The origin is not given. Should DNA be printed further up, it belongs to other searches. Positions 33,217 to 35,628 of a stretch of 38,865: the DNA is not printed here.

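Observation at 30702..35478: TRAP transporter whose only binding protein is tethered to a kinase (possible trigger transporter)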

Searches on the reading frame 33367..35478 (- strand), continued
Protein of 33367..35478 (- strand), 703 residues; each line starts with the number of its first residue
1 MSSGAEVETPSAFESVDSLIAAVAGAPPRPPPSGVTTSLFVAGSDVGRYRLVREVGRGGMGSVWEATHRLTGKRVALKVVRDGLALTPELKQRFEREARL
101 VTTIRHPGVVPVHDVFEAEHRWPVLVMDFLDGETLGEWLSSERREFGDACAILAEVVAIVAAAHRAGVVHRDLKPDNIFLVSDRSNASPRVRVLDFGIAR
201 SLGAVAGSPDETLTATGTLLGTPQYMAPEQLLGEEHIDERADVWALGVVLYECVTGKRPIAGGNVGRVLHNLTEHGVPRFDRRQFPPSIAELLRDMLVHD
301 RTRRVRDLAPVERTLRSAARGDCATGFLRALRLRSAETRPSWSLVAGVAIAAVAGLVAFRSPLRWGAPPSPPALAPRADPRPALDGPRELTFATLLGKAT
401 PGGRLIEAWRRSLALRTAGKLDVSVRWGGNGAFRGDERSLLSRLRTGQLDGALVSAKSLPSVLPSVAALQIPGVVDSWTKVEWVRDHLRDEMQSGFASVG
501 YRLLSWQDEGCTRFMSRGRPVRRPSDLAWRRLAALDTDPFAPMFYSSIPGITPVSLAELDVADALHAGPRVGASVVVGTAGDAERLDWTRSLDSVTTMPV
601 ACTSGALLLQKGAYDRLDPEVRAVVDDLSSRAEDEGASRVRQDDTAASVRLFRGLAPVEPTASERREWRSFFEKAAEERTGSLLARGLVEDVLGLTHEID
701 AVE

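Call 47: search_protein_families(library=ncbifam, proteins=[L001:9306-9923:+, L004:5040-5675:+], max_evalue=1)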
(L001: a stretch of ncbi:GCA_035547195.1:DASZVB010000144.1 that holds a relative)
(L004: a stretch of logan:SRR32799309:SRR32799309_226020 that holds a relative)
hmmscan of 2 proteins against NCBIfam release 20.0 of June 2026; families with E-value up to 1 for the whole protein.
L001:9306-9923:+ (205 aa): 40 families (the best 25 are shown)
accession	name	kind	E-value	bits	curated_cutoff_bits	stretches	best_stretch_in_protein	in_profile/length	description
TIGR02937.1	sigma70-ECF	superfamily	1.4e-15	57.3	42.9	1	24-164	2-143/165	sigma-70 family RNA polymerase sigma factor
NF009168.0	PRK12515.1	subfamily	7.3e-14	51.7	236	1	14-187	14-175/189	RNA polymerase sigma factor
NF009166.1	PRK12513.1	equivalog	5.2e-11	42.6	206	1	15-166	15-166/193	RNA polymerase sigma factor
TIGR02952.1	Sig70_famx2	equivalog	8.9e-11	42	206.45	1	24-170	12-154/170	ECF subfamily RNA polymerase sigma factor, BldN family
TIGR02939.1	RpoE_Sigma70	equivalog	4.9e-10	39.7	236.15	1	14-164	12-164/190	RNA polymerase sigma factor RpoE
NF007222.0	PRK09640.1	equivalog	6.8e-10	38.8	194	1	24-167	27-163/188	RNA polymerase sigma factor SigX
NF008888.0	PRK11922.1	equivalog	9.6e-10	38.5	204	1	7-194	15-200/231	RNA polymerase sigma factor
NF008894.0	PRK11924.3-1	equivalog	9.7e-10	38.8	258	1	6-171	8-166/188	RNA polymerase sigma factor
TIGR02989.1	Sig-70_gvs1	subfamily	3.9e-09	36.6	124.55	1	26-162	4-134/158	RNA polymerase sigma-70 factor, Rhodopirellula/Verrucomicrobium family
TIGR02960.1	SigX5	hypoth_equivalog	6.6e-09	35.4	264.75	1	61-119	43-100/322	RNA polymerase sigma-70 factor, TIGR02960 family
NF007220.0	PRK09639.1-5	equivalog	9.4e-09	35.3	260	1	30-193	10-166/181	RNA polymerase sigma factor SigX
NF006089.0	PRK08241.1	subfamily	6.6e-08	32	240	1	62-125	61-122/343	RNA polymerase subunit sigma-70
TIGR02950.1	SigM_subfam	subfamily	1.1e-06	28.6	147.95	1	29-191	6-158/159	RNA polymerase sigma factor, SigM family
NF009186.0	PRK12534.1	equivalog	2.8e-06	27.3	267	1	17-115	20-116/187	RNA polymerase sigma factor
TIGR02985.1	Sig70_bacteroi1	subfamily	3.2e-06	27.4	126.4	1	28-162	6-138/162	RNA polymerase sigma-70 factor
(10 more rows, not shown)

L004:5040-5675:+ (211 aa): 29 families (the best 25 are shown)
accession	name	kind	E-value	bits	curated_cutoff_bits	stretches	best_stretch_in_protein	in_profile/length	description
TIGR02937.1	sigma70-ECF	superfamily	3.1e-09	36.7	42.9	1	33-166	8-142/165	sigma-70 family RNA polymerase sigma factor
TIGR02989.1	Sig-70_gvs1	subfamily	5.9e-07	29.6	124.55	1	32-188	7-152/158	RNA polymerase sigma-70 factor, Rhodopirellula/Verrucomicrobium family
NF009168.0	PRK12515.1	subfamily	3.5e-06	26.6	236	1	18-181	15-171/189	RNA polymerase sigma factor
NF009166.1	PRK12513.1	equivalog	6.4e-06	26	206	1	12-189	9-185/193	RNA polymerase sigma factor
NF009171.0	PRK12518.1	equivalog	4.6e-05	23.3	208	1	64-183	64-178/191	RNA polymerase sigma factor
TIGR02950.1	SigM_subfam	subfamily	5e-05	23.2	147.95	1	67-189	41-153/159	RNA polymerase sigma factor, SigM family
TIGR02939.1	RpoE_Sigma70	equivalog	7.1e-05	22.9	236.15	1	10-183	5-180/190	RNA polymerase sigma factor RpoE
TIGR02984.1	Sig-70_plancto1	subfamily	0.00013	21.6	183.75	1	106-188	105-186/189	RNA polymerase sigma-70 factor, Planctomycetaceae-specific subfamily 1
TIGR02985.1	Sig70_bacteroi1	subfamily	0.00015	22.1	126.4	1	39-165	14-138/162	RNA polymerase sigma-70 factor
NF007222.0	PRK09640.1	equivalog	0.00015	21.3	194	1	31-167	31-160/188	RNA polymerase sigma factor SigX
NF006089.0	PRK08241.1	subfamily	0.00036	19.7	240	1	65-107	61-102/343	RNA polymerase subunit sigma-70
NF007220.0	PRK09639.1-5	equivalog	0.00038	20.2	260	1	63-166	40-141/181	RNA polymerase sigma factor SigX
TIGR02952.1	Sig70_famx2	equivalog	0.0005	20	206.45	1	45-170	30-150/170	ECF subfamily RNA polymerase sigma factor, BldN family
NF007231.0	PRK09649.1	equivalog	0.0011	18.8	219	1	68-186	65-175/185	RNA polymerase sigma factor SigC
NF007230.0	PRK09648.1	subfamily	0.0027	17.5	209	1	77-189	82-188/195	RNA polymerase sigma factor ShbA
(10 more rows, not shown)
